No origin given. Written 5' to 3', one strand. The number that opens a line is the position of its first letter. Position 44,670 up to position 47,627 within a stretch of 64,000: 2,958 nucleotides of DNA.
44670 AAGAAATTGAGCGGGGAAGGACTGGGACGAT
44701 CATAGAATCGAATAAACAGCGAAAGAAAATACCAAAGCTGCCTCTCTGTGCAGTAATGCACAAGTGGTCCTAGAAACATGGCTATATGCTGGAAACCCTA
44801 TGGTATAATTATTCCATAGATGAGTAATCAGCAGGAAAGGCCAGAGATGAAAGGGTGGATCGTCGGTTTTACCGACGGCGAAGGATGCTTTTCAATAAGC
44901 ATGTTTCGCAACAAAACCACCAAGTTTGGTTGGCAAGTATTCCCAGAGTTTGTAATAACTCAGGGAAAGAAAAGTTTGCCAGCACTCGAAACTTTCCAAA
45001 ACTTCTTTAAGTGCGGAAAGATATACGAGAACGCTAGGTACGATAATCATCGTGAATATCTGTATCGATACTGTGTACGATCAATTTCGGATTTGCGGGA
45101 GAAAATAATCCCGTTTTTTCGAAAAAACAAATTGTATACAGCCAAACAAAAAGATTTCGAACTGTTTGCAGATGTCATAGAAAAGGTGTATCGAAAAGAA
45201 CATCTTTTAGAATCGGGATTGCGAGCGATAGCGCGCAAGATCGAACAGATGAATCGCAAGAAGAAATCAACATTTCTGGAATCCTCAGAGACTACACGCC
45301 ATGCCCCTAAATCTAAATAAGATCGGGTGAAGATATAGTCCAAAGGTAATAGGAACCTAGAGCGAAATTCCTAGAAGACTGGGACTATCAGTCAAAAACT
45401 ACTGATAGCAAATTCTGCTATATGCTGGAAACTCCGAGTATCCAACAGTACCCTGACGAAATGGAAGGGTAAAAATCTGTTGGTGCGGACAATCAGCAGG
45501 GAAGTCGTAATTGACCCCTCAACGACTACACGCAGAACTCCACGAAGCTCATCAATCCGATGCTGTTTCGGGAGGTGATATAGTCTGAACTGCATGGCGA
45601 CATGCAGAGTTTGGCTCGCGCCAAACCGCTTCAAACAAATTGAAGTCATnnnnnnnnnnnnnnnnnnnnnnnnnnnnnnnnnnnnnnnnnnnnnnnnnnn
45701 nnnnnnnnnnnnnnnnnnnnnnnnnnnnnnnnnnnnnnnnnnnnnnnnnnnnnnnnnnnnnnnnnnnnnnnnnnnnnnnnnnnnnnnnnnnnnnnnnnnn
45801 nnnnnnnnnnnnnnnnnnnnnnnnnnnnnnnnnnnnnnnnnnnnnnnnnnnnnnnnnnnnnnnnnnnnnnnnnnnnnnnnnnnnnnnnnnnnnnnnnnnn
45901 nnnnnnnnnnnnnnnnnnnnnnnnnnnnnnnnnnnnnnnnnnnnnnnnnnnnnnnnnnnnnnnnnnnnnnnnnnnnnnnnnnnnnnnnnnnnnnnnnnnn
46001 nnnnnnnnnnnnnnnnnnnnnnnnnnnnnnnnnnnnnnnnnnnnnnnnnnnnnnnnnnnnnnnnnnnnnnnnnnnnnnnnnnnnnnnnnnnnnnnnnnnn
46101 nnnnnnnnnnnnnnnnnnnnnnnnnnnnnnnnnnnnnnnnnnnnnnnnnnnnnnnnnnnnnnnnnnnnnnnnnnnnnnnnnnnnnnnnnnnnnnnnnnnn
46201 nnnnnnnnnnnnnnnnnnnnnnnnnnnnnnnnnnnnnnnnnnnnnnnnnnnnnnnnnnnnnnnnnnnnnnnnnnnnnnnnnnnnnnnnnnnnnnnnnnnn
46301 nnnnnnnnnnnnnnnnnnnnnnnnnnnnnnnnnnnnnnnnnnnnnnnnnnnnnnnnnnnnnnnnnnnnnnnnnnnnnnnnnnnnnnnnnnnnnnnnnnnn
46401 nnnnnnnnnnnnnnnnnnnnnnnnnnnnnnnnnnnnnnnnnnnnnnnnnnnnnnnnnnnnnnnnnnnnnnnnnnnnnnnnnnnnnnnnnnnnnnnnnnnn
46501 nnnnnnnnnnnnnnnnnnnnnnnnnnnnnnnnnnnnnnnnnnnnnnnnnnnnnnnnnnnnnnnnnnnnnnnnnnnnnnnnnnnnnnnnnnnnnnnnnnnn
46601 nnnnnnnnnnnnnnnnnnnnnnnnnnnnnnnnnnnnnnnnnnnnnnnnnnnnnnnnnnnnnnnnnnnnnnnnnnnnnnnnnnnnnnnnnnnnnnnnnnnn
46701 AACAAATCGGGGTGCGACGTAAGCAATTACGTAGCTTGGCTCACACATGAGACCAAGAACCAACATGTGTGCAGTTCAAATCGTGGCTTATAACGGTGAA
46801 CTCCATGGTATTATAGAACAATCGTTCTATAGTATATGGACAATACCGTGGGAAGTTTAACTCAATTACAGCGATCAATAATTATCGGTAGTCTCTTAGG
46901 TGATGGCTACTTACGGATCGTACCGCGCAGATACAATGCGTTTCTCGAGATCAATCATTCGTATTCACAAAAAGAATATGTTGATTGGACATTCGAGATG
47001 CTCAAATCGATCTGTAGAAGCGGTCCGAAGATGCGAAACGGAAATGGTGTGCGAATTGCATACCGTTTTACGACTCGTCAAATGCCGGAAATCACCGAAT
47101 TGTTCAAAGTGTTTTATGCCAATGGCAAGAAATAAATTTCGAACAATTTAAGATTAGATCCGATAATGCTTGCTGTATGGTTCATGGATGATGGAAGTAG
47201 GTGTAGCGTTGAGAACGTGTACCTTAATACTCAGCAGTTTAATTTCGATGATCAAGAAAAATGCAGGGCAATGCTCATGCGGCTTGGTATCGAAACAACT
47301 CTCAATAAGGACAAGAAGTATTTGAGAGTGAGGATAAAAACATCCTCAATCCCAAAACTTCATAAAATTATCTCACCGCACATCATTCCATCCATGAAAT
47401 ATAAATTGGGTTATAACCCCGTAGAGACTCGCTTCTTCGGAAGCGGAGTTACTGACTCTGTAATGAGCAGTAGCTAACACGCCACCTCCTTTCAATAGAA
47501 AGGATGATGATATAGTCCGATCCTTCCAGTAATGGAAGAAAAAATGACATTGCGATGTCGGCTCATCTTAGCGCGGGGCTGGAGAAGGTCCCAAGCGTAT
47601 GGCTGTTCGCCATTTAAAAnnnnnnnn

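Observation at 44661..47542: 23S rRNA carries four group I introns, three packed into helices 69-71 with micro-exons of only 12 and 8 nt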

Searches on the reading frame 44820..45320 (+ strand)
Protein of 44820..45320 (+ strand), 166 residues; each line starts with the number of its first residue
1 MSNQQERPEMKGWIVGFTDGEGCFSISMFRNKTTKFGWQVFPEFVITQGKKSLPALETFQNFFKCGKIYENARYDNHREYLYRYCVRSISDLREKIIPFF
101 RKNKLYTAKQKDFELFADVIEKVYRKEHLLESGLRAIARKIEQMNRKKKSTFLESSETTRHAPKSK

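Call 11: search_protein_families(library=pfam, proteins=[window:44820-45320:+], max_evalue=0.01)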
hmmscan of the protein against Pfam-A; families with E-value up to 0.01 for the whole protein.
window:44820-45320:+ (166 aa): 1 family
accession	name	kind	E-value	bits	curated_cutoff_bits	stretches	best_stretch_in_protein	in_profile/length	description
PF00961.24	LAGLIDADG_1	-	2.3e-25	89.9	23.1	1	14-119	1-101/102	LAGLIDADG endonuclease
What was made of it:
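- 44820..45320 (+): Intron-1 ORF: single-motif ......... homing endonuclease, 166 aa, intact. Pfam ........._1, E=2.3e-25 (call 11).
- On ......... homing endonuclease: Intron-1 ORF 44820-45320: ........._1, 89.9 bits (cut-off 23.1) (call 11).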

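Call 12: find_encoding_contigs(protein=window:44820-45320:+, flank=10000, max_places=10)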
Protein window:44820-45320:+ (166 aa): no gene with exactly this product is on record in the collection.
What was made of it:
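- Tried and rejected: Exact look-up of the intron-1 endonuclease found no record (call 12).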

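Call 21: find_homologous_proteins(query=window:44820-45320:+)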
Query window:44820-45320:+ (166 aa): 2205 proteins with E <= 0.001 among 2228 candidates; the best 120 are listed.
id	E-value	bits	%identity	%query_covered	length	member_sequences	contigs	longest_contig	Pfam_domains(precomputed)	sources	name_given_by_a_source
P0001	5.5e-104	363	96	100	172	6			PF00961.25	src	-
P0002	1.2e-94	333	86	100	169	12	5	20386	PF00961.25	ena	-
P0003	1.3e-93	329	85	100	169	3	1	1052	PF00961.25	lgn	-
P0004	1.4e-91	323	84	98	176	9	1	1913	PF00961.25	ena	-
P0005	3.4e-89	315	86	95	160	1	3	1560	PF00961.25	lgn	-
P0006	4.6e-88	311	85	95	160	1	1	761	PF00961.25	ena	-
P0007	3.4e-87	308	86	93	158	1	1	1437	PF00961.25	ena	-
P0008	2.8e-86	305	83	95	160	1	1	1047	PF00961.25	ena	-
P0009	3.9e-86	305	83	95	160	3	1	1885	PF00961.25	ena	-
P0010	5.5e-86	304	84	95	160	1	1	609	PF00961.25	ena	-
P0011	1.1e-82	294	78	98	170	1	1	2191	PF00961.25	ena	-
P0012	5.3e-82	292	78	98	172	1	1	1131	PF00961.25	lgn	-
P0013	1.0e-80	287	78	98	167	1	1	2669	PF00961.25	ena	-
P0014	2.0e-80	286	77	98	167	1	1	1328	PF00961.25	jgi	jgi:hypothetical protein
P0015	4.8e-80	285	73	100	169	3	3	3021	PF00961.25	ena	-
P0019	4.0e-78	279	73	99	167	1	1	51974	PF00961.25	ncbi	-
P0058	6.4e-74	265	71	97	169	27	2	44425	PF00961.25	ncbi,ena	-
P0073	3.7e-73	263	71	96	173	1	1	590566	PF00961.25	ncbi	-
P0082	1.8e-72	261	68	98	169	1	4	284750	PF00961.25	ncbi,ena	-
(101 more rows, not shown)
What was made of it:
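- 44820..45320 (+): It has 2205 homologues, the best 96% identical (call 21).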

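Call 22: find_encoding_contigs(protein=P0002, flank=6000, max_places=5)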
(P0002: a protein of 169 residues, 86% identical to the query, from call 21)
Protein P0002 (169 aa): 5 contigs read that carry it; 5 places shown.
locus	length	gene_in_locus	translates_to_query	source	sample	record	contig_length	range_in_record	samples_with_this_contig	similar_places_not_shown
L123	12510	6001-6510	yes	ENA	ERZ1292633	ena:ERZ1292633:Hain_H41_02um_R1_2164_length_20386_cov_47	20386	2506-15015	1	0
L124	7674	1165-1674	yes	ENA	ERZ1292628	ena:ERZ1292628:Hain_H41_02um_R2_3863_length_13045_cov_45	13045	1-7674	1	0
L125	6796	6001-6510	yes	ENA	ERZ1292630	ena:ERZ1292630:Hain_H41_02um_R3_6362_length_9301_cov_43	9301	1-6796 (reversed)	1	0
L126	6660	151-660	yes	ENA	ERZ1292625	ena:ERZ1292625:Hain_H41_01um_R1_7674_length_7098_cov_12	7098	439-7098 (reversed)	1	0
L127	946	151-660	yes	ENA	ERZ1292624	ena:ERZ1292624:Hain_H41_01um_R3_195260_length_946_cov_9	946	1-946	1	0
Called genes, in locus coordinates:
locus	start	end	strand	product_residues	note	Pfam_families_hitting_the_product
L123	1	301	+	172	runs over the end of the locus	PF00466:Ribosomal_L10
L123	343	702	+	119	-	PF16320:Ribosomal_L12_N, PF00542:Ribosomal_L12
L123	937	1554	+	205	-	-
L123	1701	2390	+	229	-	PF05552:MS_channel_1st_1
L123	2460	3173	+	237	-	PF00483:NTP_transferase, PF01128:IspD (faint), PF12804:NTP_transf_3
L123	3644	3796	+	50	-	-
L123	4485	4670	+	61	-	-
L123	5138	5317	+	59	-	-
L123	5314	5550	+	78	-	-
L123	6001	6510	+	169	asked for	PF00961:LAGLIDADG_1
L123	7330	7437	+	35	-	-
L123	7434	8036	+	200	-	PF03161:LAGLIDADG_2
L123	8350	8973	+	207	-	PF03161:LAGLIDADG_2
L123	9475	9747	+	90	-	-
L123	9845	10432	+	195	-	-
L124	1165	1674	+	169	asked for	PF00961:LAGLIDADG_1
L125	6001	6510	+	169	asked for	PF00961:LAGLIDADG_1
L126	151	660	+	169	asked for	PF00961:LAGLIDADG_1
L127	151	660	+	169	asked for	PF00961:LAGLIDADG_1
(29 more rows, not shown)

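Call 23: find_encoding_contigs(protein=P0019, flank=6000, max_places=3)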
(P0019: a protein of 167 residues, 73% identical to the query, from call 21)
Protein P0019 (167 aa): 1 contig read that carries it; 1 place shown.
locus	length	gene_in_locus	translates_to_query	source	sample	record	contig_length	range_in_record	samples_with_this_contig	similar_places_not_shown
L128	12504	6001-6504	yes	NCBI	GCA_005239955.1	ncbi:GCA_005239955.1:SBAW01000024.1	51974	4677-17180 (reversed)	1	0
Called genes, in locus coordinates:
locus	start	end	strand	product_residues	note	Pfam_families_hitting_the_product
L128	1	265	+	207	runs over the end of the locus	-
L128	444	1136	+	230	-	PF05552:MS_channel_1st_1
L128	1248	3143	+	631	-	PF00664:ABC_membrane, PF13304:AAA_21 (faint), PF00005:ABC_tran, PF02463:SMC_N (weak)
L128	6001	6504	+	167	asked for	PF00961:LAGLIDADG_1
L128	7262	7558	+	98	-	-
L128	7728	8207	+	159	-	PF00961:LAGLIDADG_1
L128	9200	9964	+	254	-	-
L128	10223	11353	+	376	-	PF01098:FTSW_RODA_SPOVE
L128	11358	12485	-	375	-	PF13439:Glyco_transf_4, PF13477:Glyco_trans_4_2, PF13579:Glyco_trans_4_4, PF00534:Glycos_transf_1, PF13692:Glyco_trans_1_4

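Call 45: find_encoding_contigs(protein=P0004, flank=3000, max_places=5)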
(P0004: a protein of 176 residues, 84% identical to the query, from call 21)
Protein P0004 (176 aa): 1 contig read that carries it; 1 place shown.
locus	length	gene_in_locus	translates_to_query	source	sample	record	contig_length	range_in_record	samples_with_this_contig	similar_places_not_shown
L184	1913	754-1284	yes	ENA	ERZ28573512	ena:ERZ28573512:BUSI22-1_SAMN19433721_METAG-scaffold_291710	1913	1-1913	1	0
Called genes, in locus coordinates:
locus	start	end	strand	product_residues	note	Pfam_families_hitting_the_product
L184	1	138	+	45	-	?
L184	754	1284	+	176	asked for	PF00961:LAGLIDADG_1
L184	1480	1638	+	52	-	-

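Call 46: find_encoding_contigs(protein=P0009, flank=3000, max_places=5)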
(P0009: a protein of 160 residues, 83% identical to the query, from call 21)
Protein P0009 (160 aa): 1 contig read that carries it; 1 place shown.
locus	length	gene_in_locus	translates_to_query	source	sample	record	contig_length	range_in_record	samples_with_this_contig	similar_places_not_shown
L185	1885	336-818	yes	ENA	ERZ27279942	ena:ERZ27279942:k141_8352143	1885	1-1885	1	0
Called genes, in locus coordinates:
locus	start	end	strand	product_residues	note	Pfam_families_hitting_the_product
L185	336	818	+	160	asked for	PF00961:LAGLIDADG_1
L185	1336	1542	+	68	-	-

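Call 47: find_encoding_contigs(protein=P0005, flank=3000, max_places=5)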
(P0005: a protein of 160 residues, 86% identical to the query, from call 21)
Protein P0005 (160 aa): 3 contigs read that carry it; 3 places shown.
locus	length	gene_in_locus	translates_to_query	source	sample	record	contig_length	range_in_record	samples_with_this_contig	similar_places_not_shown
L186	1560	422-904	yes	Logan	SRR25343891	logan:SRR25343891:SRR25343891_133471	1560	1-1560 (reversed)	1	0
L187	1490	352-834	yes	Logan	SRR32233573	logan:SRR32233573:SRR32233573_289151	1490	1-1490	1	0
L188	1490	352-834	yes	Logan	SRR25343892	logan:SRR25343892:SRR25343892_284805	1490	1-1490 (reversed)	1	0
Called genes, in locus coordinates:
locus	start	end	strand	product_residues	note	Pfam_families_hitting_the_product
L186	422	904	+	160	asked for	PF00961:LAGLIDADG_1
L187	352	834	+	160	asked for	PF00961:LAGLIDADG_1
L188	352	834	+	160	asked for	PF00961:LAGLIDADG_1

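Call 69: find_encoding_contigs(protein=P0073, flank=1500, max_places=2)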
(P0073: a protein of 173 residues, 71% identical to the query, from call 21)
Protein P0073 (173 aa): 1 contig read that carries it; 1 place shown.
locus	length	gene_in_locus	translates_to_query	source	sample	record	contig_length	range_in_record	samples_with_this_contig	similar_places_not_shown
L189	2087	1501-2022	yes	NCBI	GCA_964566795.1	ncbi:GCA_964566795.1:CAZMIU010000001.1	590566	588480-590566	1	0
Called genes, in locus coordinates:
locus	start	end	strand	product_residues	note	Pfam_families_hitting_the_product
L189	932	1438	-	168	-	-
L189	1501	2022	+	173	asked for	PF00961:LAGLIDADG_1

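Call 70: find_encoding_contigs(protein=P0082, flank=1500, max_places=3)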
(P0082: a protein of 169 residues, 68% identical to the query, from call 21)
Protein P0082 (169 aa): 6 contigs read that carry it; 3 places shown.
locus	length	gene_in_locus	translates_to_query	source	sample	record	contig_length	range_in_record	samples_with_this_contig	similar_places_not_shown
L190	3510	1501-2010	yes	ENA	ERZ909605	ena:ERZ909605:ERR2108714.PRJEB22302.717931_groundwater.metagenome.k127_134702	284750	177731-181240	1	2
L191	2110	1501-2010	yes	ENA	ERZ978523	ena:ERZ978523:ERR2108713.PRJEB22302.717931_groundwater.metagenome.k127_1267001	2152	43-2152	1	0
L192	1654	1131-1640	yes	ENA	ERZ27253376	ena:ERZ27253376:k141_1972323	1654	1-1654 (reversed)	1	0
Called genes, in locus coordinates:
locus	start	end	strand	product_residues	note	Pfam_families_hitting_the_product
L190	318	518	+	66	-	-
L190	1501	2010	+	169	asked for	PF00961:LAGLIDADG_1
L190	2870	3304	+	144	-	PF00961:LAGLIDADG_1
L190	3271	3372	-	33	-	-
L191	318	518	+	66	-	-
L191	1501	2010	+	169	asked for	PF00961:LAGLIDADG_1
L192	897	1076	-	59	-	-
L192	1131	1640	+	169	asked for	PF00961:LAGLIDADG_1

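Call 71: find_encoding_contigs(protein=P0058, flank=1500, max_places=3)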
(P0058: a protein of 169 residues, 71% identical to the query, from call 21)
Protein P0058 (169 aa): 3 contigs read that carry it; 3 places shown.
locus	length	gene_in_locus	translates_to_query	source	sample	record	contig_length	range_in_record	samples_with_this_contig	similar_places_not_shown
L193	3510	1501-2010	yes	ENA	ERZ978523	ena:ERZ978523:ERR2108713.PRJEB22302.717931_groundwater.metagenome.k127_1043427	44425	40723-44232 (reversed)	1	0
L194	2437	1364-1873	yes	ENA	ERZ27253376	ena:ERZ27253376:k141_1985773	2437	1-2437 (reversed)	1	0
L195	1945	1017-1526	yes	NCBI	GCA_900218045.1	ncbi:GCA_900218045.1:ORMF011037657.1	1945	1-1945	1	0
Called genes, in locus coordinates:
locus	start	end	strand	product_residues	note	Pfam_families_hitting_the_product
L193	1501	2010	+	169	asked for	PF00961:LAGLIDADG_1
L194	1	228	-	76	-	?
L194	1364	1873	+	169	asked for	PF00961:LAGLIDADG_1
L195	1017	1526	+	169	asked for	PF00961:LAGLIDADG_1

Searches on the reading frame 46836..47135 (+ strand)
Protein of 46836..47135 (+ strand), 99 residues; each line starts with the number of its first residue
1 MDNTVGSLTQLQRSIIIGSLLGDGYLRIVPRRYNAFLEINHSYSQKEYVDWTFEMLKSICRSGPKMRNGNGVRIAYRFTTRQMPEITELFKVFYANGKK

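Call 11: search_protein_families(library=pfam, proteins=[window:46836-47135:+], max_evalue=0.01)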
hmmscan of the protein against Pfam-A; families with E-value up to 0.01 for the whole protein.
window:46836-47135:+ (99 aa): 1 family
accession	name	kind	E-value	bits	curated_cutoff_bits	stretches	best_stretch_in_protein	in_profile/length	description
PF03161.18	LAGLIDADG_2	-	4.3e-20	72.8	25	1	13-99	1-89/168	LAGLIDADG DNA endonuclease family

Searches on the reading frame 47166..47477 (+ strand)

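Call 11: search_protein_families(library=pfam, proteins=[window:47166-47477:+], max_evalue=0.01)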
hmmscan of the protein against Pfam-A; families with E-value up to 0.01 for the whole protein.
window:47166-47477:+ (103 aa): 1 family
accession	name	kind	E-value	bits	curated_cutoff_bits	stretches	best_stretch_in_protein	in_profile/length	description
PF03161.18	LAGLIDADG_2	-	7.1e-11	42.8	25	1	2-65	104-168/168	LAGLIDADG DNA endonuclease family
